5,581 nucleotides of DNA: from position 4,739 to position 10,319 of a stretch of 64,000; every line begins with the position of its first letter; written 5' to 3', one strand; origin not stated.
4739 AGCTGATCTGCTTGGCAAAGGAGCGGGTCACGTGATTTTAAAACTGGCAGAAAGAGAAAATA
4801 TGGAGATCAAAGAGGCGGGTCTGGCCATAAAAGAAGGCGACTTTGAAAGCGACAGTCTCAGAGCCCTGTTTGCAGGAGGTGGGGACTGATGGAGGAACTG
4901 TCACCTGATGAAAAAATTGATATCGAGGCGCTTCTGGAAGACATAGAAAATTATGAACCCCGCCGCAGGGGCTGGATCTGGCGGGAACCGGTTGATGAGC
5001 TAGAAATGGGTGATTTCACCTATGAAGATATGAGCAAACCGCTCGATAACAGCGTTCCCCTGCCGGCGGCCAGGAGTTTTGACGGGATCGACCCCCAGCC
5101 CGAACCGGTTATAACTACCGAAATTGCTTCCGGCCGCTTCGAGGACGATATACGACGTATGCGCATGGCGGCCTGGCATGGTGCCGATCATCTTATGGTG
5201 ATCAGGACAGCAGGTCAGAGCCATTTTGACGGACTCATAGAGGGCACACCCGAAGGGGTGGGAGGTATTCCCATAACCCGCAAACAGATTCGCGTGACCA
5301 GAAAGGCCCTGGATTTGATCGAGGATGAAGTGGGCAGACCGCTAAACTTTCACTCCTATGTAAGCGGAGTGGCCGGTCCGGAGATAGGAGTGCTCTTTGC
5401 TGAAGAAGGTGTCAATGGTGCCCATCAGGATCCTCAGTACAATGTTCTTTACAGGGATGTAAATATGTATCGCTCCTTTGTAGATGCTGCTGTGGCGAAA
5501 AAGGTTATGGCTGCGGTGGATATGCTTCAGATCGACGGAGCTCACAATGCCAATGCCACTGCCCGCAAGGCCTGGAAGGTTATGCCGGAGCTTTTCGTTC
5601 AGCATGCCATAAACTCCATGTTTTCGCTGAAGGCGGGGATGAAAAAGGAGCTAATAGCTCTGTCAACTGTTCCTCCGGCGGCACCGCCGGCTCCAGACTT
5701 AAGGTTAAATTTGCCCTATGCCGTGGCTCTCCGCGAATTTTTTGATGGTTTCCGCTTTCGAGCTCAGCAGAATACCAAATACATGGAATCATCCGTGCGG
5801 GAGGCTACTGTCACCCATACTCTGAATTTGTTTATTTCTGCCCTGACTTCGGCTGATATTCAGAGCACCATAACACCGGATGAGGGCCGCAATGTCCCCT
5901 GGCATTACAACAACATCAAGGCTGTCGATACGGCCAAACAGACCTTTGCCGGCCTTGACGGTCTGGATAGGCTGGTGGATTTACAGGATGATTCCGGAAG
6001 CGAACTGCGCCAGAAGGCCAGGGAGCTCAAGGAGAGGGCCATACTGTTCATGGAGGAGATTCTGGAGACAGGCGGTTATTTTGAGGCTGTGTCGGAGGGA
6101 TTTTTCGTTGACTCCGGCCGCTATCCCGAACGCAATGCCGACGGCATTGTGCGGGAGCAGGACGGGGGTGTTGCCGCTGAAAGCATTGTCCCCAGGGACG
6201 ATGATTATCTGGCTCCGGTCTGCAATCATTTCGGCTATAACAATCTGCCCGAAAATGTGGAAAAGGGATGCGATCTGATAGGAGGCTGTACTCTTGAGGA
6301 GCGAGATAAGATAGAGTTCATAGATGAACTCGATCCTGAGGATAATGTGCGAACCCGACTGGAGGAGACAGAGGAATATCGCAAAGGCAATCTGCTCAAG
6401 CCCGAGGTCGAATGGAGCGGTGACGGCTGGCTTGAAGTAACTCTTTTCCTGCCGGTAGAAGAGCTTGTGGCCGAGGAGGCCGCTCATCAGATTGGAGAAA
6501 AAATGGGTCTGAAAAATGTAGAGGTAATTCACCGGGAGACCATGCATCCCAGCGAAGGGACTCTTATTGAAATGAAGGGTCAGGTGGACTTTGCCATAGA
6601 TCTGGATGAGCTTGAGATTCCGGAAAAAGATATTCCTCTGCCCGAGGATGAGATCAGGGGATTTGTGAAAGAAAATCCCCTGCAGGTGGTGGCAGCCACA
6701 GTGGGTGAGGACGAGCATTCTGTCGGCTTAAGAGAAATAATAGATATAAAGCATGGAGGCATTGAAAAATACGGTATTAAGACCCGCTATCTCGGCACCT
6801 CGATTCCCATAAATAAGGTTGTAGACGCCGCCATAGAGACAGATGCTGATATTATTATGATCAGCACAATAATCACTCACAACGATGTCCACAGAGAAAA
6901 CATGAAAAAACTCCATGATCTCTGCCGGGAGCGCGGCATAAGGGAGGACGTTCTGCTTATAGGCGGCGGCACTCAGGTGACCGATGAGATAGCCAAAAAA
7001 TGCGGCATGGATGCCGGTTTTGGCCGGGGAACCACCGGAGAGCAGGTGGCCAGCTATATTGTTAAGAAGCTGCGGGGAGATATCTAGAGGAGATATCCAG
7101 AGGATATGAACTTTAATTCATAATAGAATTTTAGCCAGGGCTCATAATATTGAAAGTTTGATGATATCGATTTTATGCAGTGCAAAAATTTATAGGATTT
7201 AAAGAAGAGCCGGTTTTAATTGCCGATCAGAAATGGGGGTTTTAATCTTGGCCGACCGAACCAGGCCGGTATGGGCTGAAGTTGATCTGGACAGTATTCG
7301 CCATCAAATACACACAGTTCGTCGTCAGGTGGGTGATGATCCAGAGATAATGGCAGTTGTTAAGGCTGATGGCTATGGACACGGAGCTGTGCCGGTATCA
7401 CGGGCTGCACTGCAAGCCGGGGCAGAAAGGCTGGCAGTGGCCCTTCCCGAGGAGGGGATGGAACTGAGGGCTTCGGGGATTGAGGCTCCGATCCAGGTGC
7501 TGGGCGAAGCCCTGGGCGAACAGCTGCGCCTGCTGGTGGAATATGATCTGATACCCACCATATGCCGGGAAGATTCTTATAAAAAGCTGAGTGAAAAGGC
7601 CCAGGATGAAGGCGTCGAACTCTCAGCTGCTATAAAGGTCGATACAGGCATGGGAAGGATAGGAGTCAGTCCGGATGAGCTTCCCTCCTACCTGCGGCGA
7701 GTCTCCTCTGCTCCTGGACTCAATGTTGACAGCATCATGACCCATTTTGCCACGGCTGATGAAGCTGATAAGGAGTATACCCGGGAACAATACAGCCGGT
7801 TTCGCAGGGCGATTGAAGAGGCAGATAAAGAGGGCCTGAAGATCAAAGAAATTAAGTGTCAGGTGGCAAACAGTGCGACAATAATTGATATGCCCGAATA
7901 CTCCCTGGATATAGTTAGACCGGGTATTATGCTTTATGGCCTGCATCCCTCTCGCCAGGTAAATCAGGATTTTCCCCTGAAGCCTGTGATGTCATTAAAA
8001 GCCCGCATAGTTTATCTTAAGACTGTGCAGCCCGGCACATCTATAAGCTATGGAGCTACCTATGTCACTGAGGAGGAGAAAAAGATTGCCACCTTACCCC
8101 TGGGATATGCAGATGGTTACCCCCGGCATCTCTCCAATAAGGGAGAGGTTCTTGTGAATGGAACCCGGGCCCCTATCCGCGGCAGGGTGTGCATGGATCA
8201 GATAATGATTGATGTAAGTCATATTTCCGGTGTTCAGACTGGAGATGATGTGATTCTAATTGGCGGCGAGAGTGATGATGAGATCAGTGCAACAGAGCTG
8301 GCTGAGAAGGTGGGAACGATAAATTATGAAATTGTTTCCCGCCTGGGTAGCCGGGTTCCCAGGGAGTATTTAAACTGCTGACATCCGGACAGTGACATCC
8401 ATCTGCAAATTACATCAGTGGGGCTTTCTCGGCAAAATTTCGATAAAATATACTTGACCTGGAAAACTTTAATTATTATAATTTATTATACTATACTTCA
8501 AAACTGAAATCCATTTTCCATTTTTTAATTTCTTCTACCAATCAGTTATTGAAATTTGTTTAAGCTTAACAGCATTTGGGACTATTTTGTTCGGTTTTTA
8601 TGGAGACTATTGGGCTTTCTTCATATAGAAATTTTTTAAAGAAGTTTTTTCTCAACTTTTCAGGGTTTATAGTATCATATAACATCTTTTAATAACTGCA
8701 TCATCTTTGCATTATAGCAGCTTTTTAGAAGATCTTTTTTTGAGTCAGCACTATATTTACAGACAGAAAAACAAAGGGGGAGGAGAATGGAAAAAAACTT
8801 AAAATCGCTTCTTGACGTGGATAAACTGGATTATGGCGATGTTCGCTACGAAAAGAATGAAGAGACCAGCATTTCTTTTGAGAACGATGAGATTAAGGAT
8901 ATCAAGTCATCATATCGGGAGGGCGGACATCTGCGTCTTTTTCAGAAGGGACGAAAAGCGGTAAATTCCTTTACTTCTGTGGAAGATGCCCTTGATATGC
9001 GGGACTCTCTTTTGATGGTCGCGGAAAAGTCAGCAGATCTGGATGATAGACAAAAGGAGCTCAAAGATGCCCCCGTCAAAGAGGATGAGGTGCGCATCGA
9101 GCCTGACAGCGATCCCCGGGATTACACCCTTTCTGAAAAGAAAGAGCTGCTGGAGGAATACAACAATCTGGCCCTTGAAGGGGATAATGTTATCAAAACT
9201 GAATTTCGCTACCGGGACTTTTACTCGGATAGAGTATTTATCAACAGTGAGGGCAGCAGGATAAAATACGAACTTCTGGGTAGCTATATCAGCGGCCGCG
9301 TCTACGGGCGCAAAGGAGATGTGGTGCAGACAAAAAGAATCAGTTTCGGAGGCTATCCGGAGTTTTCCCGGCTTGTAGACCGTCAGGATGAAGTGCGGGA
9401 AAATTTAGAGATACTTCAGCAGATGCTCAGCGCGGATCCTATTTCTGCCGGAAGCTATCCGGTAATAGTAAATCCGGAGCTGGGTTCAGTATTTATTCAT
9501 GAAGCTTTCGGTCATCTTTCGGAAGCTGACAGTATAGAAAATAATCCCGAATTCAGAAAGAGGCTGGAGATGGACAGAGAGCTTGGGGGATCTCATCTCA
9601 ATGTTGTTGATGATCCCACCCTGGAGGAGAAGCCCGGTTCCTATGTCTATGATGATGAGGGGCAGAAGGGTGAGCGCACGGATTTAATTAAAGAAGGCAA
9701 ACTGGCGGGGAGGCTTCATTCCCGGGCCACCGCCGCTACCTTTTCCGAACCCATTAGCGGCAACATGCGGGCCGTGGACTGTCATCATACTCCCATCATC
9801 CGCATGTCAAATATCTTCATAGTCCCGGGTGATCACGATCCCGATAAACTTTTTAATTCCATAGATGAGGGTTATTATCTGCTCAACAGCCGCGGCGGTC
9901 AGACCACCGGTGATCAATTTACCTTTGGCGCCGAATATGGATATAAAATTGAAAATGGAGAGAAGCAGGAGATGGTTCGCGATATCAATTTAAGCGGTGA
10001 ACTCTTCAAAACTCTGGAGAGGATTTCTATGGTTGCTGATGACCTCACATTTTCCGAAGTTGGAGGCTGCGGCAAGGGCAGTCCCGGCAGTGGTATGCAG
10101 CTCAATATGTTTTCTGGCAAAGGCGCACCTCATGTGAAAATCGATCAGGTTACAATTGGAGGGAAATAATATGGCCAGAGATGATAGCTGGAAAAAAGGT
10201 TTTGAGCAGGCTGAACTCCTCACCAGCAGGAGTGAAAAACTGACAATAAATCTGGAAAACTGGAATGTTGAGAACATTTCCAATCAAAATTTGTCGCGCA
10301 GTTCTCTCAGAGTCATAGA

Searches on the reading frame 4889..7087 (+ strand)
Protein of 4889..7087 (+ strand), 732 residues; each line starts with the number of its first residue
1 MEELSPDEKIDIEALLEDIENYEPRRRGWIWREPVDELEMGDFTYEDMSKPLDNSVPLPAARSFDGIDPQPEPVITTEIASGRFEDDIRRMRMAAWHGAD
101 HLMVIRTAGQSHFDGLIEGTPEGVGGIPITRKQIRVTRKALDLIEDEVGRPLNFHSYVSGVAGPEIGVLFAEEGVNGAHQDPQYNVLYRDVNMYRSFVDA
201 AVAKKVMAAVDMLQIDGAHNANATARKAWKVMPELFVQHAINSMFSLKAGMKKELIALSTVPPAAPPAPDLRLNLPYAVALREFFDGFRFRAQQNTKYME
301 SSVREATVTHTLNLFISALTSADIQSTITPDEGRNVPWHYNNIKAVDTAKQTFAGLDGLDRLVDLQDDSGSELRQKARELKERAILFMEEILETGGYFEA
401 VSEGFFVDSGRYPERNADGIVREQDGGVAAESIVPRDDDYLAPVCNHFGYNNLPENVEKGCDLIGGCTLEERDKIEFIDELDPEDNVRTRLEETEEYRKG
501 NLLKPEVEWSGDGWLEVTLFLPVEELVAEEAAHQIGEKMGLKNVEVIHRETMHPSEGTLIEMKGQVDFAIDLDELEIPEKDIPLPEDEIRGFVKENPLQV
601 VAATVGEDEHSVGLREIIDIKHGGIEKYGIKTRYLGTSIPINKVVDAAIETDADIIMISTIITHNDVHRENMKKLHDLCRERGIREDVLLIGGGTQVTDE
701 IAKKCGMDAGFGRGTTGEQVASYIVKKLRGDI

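Call 63: search_protein_families(library=pfam, proteins=[window:4889-7087:+], max_evalue=1e-10)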
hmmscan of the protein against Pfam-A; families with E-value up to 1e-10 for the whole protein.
window:4889-7087:+ (732 aa): 3 families
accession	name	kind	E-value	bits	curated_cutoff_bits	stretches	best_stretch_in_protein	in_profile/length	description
PF09043.17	Lys-AminoMut_A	-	1.8e-43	149.3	25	1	66-445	140-506/508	D-Lysine 5,6-aminomutase TIM-barrel domain of alpha subunit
PF16554.10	OAM_dimer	-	6.1e-27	94.3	25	1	503-579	2-78/78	Dimerisation domain of d-ornithine 4,5-aminomutase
PF02310.24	B12-binding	-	5.1e-13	49.4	32.1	1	599-716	2-115/121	B12 binding domain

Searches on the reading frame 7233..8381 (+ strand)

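Call 63: search_protein_families(library=pfam, proteins=[window:7233-8381:+], max_evalue=1e-10)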
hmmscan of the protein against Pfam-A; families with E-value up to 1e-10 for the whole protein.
window:7233-8381:+ (382 aa): 2 families
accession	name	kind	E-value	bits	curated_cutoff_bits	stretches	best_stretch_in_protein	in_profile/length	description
PF01168.26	Ala_racemase_N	-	1.4e-69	234.6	24.1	1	17-239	1-220/220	Alanine racemase, N-terminal domain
PF00842.27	Ala_racemase_C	-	1.4e-52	177.1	25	1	252-379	1-127/127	Alanine racemase, C-terminal domain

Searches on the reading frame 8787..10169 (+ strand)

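Call 5: search_protein_families(library=pfam, proteins=[window:8787-10169:+])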
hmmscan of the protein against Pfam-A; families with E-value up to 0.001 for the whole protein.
window:8787-10169:+ (460 aa): 3 families
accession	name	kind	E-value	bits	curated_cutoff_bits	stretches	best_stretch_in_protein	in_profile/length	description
PF19289.4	PmbA_TldD_3rd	-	5.1e-54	183.2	22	1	222-459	2-220/220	PmbA/TldA metallopeptidase C-terminal domain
PF01523.21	PmbA_TldD_1st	-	2.9e-10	40.6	20.9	1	18-83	2-62/65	PmbA/TldA metallopeptidase domain 1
PF19290.4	PmbA_TldD_2nd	-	1.5e-07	32.3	20.9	1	109-188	2-81/109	PmbA/TldA metallopeptidase central domain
